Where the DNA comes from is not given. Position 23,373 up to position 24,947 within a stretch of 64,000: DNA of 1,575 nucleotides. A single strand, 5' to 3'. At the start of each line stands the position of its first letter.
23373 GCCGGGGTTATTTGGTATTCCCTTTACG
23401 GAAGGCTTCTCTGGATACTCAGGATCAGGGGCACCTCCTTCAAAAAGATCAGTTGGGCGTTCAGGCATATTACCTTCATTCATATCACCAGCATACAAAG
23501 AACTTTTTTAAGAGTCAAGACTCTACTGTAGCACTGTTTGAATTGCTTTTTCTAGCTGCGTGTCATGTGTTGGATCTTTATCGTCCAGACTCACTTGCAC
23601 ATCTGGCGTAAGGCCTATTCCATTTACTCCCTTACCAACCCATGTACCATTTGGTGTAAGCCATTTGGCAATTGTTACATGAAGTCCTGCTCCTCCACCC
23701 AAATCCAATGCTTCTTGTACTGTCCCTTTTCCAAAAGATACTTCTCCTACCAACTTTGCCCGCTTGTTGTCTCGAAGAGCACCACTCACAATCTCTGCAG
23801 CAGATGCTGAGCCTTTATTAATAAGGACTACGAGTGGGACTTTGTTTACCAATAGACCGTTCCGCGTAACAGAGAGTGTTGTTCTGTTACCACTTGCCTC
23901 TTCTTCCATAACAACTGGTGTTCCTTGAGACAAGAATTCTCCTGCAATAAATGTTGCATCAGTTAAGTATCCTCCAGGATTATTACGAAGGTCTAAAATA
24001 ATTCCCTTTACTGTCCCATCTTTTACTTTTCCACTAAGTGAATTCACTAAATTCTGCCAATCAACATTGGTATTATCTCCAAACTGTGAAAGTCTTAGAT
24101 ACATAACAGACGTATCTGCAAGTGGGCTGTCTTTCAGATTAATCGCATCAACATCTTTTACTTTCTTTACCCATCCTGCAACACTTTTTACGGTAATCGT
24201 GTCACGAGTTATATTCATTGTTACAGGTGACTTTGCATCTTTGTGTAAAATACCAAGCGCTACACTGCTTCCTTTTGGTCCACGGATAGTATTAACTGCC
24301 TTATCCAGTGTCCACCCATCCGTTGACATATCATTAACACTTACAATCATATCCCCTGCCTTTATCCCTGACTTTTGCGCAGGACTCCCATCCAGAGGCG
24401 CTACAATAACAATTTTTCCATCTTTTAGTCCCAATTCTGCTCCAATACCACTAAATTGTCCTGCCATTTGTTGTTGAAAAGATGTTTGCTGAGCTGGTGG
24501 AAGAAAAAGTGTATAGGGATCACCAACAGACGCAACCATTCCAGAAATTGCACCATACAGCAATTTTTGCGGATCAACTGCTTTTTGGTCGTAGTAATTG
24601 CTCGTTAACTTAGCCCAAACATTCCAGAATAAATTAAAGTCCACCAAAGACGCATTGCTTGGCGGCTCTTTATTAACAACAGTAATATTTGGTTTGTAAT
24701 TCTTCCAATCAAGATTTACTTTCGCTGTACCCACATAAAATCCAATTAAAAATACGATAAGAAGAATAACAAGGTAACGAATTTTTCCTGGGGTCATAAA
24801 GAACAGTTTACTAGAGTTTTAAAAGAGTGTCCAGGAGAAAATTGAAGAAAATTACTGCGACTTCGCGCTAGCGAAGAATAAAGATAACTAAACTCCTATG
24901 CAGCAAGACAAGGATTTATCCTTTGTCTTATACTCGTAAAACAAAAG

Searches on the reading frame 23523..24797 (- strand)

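Call 75: search_protein_families(library=pfam, proteins=[window:23523-24797:-], max_evalue=0.00001)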
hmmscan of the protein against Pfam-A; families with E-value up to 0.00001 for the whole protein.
window:23523-24797:- (424 aa): 5 families
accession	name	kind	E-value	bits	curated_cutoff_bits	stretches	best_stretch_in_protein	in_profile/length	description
PF03572.23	Peptidase_S41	-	3.2e-44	150.9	24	1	231-402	2-165/165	Peptidase family S41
PF00595.29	PDZ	-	1.1e-12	48.6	23.2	1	117-183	11-80/81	PDZ domain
PF17820.7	PDZ_6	-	1.7e-10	40.9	27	1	130-183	1-52/54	PDZ domain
PF13180.12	PDZ_2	-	2.6e-08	34.5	27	1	117-194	2-78/80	PDZ domain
PF22694.1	CtpB_N-like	-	2.7e-07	31.4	27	1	36-98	20-80/85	Activating protease CtpB N-terminal domain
